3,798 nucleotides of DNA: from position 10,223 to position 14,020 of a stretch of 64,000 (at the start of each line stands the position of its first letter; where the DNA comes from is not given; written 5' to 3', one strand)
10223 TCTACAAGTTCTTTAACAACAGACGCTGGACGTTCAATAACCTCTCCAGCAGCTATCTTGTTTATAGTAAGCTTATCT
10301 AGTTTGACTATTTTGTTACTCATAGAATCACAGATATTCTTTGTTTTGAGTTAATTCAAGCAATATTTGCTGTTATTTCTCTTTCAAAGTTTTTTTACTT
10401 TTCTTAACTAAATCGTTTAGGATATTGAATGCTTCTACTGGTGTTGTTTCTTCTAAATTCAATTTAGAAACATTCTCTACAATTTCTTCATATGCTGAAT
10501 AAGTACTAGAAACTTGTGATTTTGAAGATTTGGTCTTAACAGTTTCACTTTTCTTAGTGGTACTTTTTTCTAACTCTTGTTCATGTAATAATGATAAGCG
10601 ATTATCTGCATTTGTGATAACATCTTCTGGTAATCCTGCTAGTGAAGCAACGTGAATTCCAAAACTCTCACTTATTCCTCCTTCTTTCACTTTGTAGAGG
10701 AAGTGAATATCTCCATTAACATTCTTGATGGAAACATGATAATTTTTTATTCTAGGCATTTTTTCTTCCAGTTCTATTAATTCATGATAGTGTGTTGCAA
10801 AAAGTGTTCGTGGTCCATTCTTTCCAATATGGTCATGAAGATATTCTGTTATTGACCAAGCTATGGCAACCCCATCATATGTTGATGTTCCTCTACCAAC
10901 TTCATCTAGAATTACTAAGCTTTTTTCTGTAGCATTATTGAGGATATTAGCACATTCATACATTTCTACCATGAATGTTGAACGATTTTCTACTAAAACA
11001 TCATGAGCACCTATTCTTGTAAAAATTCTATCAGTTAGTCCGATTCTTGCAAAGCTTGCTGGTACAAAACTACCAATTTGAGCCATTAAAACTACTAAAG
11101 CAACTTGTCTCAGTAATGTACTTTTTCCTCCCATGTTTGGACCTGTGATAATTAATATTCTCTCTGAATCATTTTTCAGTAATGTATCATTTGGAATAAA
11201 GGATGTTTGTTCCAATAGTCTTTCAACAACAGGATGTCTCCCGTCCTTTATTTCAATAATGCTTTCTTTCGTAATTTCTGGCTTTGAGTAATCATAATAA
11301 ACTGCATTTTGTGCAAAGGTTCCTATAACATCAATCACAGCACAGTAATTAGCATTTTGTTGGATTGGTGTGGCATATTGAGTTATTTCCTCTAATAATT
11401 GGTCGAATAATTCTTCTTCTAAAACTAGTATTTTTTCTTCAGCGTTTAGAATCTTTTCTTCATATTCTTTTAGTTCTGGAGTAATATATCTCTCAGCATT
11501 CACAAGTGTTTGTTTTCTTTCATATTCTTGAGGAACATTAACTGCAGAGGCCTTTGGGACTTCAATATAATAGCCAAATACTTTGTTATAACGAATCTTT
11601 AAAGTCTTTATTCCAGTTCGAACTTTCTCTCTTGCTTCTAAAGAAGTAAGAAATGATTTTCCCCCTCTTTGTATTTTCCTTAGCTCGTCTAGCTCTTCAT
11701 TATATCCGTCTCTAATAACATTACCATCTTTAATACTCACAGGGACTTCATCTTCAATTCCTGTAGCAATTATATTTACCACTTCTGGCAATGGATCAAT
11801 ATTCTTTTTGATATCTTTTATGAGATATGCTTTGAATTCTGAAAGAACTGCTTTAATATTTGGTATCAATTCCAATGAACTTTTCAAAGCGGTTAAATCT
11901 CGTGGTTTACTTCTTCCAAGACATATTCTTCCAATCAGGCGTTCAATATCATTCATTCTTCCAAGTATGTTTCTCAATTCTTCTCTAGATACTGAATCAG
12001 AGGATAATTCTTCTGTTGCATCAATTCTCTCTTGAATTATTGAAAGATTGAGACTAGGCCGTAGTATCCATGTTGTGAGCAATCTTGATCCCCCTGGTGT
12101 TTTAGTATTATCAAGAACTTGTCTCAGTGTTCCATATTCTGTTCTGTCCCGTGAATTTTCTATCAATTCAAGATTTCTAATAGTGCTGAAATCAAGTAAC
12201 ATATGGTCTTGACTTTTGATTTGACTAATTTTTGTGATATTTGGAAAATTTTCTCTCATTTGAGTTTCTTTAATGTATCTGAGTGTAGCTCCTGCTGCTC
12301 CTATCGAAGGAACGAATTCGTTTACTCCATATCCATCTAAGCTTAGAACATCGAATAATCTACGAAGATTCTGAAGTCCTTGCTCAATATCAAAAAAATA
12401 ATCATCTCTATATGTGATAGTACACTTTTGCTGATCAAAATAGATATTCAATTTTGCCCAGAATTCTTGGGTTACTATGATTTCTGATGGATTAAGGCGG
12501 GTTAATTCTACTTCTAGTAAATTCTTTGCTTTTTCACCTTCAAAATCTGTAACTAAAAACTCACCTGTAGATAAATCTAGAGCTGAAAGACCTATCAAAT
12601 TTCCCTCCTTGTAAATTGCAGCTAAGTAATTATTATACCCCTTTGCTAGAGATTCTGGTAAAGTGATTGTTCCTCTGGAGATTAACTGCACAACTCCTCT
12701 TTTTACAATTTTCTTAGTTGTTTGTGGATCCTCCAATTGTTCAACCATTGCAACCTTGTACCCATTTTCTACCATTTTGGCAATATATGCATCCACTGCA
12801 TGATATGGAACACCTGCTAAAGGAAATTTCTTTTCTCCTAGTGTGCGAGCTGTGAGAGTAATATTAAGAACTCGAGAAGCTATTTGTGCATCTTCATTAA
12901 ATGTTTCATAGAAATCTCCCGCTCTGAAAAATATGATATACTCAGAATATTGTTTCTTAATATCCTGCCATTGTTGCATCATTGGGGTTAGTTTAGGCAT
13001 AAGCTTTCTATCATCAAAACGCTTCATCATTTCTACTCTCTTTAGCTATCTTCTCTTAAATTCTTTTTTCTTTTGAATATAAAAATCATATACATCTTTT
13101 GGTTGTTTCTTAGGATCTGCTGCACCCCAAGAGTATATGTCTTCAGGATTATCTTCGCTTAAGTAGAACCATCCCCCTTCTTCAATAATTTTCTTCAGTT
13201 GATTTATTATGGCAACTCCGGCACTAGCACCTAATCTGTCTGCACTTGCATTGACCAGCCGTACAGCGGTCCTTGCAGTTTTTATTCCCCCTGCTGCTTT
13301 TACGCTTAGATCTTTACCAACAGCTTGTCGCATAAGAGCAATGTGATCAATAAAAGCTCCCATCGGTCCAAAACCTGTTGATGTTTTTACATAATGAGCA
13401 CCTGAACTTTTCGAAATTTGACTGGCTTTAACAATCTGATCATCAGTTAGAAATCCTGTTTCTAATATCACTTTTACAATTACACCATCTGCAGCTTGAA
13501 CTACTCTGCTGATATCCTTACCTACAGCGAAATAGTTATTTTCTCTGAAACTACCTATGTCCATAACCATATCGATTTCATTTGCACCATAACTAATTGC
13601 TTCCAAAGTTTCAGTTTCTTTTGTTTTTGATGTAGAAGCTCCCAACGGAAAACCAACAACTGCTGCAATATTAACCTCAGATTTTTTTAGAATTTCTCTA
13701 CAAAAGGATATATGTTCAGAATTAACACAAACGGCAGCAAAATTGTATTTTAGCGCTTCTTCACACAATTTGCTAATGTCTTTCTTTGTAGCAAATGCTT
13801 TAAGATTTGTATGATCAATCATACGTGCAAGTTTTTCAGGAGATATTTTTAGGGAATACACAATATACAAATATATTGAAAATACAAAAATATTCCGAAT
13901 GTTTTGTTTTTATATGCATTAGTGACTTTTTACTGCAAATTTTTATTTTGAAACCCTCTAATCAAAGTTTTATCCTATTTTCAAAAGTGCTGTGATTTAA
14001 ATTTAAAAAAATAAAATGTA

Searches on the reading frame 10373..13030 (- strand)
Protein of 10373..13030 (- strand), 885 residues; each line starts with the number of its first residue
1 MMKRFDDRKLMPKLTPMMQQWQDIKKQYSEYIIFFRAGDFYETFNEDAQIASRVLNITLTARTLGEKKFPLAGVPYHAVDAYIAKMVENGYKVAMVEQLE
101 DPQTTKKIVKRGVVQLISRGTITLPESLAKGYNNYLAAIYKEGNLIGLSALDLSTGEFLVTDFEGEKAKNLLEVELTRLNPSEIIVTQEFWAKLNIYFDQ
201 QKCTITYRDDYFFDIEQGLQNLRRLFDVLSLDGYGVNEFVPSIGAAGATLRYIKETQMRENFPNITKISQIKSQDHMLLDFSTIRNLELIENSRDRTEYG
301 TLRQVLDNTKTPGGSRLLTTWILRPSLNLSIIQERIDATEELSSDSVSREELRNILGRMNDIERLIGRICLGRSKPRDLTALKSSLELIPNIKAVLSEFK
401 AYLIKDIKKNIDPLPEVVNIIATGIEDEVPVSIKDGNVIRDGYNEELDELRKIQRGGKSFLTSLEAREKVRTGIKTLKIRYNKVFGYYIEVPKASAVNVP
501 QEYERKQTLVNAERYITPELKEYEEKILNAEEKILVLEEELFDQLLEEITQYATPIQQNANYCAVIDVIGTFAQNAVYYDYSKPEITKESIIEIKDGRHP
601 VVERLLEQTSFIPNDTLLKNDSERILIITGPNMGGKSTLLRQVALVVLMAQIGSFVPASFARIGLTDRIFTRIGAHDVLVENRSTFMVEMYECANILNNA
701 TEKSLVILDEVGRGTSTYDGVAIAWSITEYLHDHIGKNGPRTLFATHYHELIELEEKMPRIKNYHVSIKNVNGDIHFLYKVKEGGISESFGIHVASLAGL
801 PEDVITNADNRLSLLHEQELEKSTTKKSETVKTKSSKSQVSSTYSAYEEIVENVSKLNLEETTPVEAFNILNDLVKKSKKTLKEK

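Call 9: search_protein_families(library=pfam, proteins=[window:10373-13030:-], max_evalue=0.01)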
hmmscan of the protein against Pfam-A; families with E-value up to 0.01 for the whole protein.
window:10373-13030:- (885 aa): 6 families
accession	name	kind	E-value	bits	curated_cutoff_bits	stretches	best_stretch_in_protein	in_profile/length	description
PF00488.27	MutS_V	-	4.8e-83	278.2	30.2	1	626-815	1-187/188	MutS domain V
PF05192.23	MutS_III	-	2.6e-48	165.4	34.1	1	282-573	1-194/194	MutS domain III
PF01624.25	MutS_I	-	2.2e-40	137.8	20.6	1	15-123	1-110/113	MutS domain I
PF05190.23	MutS_IV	-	3.6e-31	107.7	22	1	442-533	1-92/92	MutS family domain IV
PF05188.22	MutS_II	-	7.3e-28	98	25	1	134-265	1-132/133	MutS domain II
PF13173.12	AAA_14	-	0.00093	19.6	27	1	623-713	2-73/129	AAA domain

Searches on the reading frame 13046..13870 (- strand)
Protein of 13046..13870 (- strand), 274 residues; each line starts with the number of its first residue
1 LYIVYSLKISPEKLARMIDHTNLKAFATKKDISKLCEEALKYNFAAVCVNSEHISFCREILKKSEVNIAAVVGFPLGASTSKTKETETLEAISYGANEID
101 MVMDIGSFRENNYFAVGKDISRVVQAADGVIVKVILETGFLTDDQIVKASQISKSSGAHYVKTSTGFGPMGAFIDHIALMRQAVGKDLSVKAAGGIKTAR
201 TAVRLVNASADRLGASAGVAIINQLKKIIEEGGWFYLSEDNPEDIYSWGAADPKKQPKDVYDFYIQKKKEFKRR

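Call 9: search_protein_families(library=pfam, proteins=[window:13046-13870:-], max_evalue=0.01)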
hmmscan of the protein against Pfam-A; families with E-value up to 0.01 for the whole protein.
window:13046-13870:- (274 aa): 1 family
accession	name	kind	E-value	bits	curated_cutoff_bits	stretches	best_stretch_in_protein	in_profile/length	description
PF01791.15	DeoC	-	3e-14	53.7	23.8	1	18-221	6-226/229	DeoC/LacD family aldolase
